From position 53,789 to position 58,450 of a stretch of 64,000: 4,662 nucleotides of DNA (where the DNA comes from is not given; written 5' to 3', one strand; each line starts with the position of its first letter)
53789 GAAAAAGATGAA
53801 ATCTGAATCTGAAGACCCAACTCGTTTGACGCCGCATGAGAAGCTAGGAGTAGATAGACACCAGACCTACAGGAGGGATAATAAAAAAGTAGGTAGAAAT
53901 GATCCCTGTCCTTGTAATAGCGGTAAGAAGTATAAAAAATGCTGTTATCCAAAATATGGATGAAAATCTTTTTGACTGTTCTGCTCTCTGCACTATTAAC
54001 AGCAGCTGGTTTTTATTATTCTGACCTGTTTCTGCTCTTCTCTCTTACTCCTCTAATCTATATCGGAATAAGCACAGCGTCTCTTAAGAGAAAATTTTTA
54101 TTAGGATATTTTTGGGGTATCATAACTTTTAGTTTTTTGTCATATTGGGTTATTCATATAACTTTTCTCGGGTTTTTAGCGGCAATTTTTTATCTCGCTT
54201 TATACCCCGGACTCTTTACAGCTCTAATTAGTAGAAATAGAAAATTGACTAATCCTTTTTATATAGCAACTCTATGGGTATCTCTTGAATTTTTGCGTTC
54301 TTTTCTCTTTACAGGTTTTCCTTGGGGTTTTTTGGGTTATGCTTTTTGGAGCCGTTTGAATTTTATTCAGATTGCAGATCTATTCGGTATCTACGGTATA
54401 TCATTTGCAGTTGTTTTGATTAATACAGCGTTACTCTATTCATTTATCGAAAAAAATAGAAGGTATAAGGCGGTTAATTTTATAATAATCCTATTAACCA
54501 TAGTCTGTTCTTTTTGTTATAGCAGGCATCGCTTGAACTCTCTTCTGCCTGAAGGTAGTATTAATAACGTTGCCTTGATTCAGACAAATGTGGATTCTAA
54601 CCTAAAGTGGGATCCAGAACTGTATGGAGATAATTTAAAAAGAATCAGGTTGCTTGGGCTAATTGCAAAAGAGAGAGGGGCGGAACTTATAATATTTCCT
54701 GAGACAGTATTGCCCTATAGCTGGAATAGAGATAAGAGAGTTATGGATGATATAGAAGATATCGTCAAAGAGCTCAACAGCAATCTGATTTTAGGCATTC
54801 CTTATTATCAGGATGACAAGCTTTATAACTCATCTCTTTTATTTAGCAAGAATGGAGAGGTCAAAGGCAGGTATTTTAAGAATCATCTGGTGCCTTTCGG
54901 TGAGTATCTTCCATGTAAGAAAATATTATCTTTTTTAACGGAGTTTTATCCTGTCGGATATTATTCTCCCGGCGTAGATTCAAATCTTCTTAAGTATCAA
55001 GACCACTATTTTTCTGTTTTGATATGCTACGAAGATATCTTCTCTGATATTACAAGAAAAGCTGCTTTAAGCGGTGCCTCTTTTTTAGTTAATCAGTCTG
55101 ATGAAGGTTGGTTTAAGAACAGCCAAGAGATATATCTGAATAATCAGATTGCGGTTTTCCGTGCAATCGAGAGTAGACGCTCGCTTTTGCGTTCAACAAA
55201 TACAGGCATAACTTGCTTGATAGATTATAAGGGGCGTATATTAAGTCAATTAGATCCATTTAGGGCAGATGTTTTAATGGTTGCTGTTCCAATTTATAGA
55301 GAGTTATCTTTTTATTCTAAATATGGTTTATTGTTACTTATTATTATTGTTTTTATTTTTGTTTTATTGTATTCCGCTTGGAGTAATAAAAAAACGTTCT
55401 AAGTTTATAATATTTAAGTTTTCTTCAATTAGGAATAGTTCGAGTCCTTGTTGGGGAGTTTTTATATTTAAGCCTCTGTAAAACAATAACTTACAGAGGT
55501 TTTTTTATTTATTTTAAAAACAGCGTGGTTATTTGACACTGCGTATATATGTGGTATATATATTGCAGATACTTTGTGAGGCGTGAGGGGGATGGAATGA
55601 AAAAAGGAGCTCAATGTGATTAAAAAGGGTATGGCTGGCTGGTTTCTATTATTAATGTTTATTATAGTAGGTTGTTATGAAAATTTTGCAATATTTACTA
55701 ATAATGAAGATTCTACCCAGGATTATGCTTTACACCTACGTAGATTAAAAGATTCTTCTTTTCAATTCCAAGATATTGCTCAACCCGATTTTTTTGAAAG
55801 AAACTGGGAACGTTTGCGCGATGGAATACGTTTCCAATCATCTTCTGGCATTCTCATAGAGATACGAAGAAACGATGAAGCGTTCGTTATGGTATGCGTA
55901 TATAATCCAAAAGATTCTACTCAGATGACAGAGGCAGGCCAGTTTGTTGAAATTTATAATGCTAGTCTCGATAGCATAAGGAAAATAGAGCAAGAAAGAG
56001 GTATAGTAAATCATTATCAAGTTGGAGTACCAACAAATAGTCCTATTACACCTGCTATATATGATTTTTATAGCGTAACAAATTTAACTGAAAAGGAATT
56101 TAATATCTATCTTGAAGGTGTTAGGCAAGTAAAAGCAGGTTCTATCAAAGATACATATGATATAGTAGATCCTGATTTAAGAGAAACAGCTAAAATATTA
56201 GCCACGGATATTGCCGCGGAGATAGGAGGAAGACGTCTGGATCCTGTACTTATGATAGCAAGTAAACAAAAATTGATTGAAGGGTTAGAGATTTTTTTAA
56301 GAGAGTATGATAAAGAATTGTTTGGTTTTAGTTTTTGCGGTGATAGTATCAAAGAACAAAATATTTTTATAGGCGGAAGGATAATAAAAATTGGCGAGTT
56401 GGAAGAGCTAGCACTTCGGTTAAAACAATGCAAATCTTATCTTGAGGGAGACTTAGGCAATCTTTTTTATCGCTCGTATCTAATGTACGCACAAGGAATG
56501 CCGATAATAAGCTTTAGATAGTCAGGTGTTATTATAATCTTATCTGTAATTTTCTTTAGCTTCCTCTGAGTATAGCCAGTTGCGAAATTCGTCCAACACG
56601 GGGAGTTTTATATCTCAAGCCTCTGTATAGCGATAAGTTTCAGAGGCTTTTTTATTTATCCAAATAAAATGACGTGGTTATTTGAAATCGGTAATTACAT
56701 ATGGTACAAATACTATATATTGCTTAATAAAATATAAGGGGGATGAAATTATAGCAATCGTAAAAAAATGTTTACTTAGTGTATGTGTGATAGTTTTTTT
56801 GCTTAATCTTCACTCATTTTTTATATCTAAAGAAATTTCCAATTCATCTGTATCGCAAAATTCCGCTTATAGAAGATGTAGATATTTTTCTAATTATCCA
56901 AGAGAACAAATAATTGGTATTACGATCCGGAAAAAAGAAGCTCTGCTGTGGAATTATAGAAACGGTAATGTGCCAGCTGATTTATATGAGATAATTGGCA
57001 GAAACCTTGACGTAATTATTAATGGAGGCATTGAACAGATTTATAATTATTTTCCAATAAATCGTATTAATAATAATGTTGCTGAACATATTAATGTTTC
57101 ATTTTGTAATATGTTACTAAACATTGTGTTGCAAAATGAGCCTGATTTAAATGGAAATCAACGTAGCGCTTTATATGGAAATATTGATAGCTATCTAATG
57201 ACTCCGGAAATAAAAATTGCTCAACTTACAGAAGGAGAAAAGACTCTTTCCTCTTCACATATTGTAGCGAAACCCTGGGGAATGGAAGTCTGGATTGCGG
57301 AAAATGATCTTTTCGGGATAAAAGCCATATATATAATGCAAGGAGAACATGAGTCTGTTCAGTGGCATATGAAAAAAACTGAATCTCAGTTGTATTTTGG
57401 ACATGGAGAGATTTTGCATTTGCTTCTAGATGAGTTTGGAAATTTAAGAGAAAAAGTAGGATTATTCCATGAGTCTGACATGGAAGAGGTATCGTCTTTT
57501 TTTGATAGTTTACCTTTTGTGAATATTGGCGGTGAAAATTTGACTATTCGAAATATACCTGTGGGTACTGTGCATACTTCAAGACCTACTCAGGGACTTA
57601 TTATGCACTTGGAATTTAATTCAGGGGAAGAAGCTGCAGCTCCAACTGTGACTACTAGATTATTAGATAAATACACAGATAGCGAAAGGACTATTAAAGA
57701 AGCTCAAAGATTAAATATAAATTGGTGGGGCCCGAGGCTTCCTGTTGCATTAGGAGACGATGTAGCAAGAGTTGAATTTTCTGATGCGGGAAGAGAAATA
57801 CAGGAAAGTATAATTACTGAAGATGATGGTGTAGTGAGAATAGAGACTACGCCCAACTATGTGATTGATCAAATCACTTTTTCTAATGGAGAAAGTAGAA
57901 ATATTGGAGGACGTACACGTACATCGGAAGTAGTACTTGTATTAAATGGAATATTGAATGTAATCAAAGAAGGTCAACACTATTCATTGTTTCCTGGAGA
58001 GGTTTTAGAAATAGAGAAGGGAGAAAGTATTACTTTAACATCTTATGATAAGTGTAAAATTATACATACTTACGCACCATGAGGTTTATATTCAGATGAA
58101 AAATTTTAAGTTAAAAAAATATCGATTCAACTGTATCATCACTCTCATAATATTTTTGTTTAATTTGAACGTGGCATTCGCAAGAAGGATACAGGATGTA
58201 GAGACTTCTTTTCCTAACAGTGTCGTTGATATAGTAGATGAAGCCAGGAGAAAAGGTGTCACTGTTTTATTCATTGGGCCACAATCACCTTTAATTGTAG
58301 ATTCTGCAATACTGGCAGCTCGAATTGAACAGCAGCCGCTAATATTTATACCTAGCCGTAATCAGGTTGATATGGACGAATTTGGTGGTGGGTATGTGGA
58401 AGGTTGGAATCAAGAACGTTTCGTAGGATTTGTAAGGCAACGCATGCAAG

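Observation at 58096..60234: Leader-bearing fusion of a GatZ/KbaZ-like domain with a P-loop (uridine-kinase/PRK-type) kinase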

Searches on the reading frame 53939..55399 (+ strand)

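Call 3: search_protein_families(library=pfam, proteins=[window:53939-55399:+], max_evalue=1)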
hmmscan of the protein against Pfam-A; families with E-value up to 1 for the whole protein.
window:53939-55399:+ (487 aa): 3 families
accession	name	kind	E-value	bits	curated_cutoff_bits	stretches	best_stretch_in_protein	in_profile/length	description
PF00795.27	CN_hydrolase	-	6.1e-31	108.1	23.2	1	211-451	2-247/256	Carbon-nitrogen hydrolase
PF20154.4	LNT_N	-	6.4e-28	98.4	27.1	1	17-163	1-158/159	Apolipoprotein N-acyltransferase N-terminal domain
PF11346.13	DUF3149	-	0.023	14.7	23.2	1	454-476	2-23/40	Protein of unknown function (DUF3149)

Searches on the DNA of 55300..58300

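Call 83: search_rna_families(source=window, start=55300, end=58300, threshold=evalue, max_evalue=1)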
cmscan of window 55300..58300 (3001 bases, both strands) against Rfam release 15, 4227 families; matches with E-value up to 1: 1.
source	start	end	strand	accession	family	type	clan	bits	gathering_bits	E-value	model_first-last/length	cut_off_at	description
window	55474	55515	-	RF04178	BTnc005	Gene; sRNA;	-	17.4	174.8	0.75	159-200/205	no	Bacteroides sRNA BTnc005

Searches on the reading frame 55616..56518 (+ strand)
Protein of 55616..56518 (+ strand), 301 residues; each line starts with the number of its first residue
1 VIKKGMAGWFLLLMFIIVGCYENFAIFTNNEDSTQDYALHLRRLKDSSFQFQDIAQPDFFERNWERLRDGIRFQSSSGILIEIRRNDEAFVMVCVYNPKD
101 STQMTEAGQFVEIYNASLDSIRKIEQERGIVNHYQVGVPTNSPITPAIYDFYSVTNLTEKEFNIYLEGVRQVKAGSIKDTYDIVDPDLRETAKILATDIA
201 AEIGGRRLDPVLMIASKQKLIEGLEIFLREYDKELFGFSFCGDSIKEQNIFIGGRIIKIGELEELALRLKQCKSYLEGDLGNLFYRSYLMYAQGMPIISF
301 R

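Call 3: search_protein_families(library=pfam, proteins=[window:55616-56518:+], max_evalue=1)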
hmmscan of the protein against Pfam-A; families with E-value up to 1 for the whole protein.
window:55616-56518:+ (301 aa): 0 families

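Call 4: search_protein_families(library=ncbifam, proteins=[window:55616-56518:+], max_evalue=1)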
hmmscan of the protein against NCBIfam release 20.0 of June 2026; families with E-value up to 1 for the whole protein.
window:55616-56518:+ (301 aa): 0 families

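Call 58: search_protein_families(library=padloc, proteins=[window:55616-56518:+], max_evalue=0.01)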
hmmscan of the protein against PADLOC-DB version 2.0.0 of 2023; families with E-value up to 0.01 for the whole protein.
window:55616-56518:+ (301 aa): 0 families

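Call 85: search_solved_structures(query=window:55616-56518:+, max_evalue=5)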
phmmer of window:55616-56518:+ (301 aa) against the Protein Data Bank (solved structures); distinct sequences matched with E-value up to 5: 7.
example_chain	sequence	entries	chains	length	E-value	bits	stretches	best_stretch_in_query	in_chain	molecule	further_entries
8vdl_C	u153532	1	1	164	0.043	16.1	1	25-96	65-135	HB3VAR03 CIDRa1.4 domain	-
4v3d_A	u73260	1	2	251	0.093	15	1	25-96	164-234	HB3VAR03 CIDRA DOMAIN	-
4v3e_A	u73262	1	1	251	0.27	13.4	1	25-100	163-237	IT4VAR07 CIDRA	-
8c3y_A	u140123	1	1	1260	0.53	12.5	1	25-100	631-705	PfEMP1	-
8c44_A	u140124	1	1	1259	0.53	12.5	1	25-100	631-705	PfEMP1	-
4xso_B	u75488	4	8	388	0.65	12.2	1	46-137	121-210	Alr3699 protein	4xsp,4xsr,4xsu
3kkd_A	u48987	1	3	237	1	11.5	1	118-202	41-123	transcriptional regulator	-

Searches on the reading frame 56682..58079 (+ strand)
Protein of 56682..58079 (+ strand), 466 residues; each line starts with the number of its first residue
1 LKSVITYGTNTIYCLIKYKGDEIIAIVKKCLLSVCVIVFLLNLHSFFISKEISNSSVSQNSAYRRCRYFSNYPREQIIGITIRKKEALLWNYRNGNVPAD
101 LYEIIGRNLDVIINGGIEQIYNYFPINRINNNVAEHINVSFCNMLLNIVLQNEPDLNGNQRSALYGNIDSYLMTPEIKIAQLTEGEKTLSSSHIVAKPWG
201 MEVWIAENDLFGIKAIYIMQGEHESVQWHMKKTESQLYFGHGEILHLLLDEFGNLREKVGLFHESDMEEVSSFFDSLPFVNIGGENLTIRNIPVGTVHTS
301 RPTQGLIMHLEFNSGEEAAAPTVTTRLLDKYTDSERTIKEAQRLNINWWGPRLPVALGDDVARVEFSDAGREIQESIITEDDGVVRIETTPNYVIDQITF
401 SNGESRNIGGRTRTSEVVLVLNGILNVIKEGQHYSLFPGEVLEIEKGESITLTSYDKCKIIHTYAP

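Call 3: search_protein_families(library=pfam, proteins=[window:56682-58079:+], max_evalue=1)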
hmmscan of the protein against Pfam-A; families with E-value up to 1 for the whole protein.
window:56682-58079:+ (466 aa): 3 families
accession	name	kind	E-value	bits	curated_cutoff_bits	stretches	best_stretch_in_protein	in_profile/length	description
PF01050.24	MannoseP_isomer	-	7.9e-05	23.3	23.6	1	189-235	6-52/116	Mannose-6-phosphate isomerase C-terminal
PF06249.18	EutQ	-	0.0025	18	21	1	416-462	97-143/152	Ethanolamine utilisation protein EutQ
PF07385.18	Lyx_isomer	-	0.097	12.3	20.8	1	425-455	139-169/222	D-lyxose isomerase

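Call 4: search_protein_families(library=ncbifam, proteins=[window:56682-58079:+], max_evalue=1)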
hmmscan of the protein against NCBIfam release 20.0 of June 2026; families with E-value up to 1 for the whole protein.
window:56682-58079:+ (466 aa): 3 families
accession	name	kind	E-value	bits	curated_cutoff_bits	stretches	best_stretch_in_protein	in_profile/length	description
TIGR01479.1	GMP_PMI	equivalog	0.0026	16.6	372.95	1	182-234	345-398/467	mannose-1-phosphate guanylyltransferase/mannose-6-phosphate isomerase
NF007408.0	PRK09943.1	equivalog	0.095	12.2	211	1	413-466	127-182/185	HTH-type transcriptional regulator PuuR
NF012001.0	PRK15457.1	equivalog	0.17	11.6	193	1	416-462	177-223/233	ethanolamine utilization acetate kinase EutQ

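Call 56: find_homologous_proteins(query=window:56757-58079:+, max_evalue=0.001)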
Query window:56757-58079:+ (441 aa): 1 proteins with E <= 0.001 among 4976 candidates.
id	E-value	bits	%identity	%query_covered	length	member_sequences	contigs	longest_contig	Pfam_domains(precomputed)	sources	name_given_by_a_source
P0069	5.4e-296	999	100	100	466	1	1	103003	-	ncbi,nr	ncbi:MAG: hypothetical protein P9L98_05345 [Candidatus Kaelpia imicola]|nr:hypothetical protein [Can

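Call 57: search_solved_structures(query=window:56757-58079:+, max_evalue=5, show_alignments=3)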
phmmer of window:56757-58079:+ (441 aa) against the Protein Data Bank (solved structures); distinct sequences matched with E-value up to 5: 5.
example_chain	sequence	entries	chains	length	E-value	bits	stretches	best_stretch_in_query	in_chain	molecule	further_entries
3lwc_A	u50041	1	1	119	0.0024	20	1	388-433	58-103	Uncharacterized protein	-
3u41_A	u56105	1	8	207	0.81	11.7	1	171-229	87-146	Twin-arginine leader-binding protein dmsD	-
3efp_A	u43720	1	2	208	0.81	11.7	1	171-229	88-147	Twin-arginine leader-binding protein dmsD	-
3cw0_A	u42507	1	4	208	0.82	11.7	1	171-229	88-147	Twin-arginine leader-binding protein dmsD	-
4axo_A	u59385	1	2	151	1.2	11.2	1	390-438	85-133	ETHANOLAMINE UTILIZATION PROTEIN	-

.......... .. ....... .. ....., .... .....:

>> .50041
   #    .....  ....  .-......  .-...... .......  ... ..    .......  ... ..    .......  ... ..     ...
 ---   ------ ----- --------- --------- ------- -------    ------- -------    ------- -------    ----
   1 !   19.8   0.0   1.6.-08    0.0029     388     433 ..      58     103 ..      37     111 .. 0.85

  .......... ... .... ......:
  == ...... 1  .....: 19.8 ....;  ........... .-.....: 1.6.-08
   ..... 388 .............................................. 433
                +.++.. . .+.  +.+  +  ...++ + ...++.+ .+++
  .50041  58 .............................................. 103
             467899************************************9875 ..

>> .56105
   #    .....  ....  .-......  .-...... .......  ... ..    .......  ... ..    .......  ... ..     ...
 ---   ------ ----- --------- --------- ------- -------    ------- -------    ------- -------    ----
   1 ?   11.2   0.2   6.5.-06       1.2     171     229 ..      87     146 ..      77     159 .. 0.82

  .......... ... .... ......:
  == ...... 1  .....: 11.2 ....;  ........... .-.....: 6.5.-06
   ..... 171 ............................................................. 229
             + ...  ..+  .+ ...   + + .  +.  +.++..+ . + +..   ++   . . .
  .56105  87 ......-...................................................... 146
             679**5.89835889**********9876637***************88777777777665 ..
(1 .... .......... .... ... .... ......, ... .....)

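Call 58: search_protein_families(library=padloc, proteins=[window:56757-58079:+], max_evalue=0.01)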
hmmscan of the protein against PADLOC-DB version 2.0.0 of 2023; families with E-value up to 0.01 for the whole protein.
window:56757-58079:+ (441 aa): 0 families
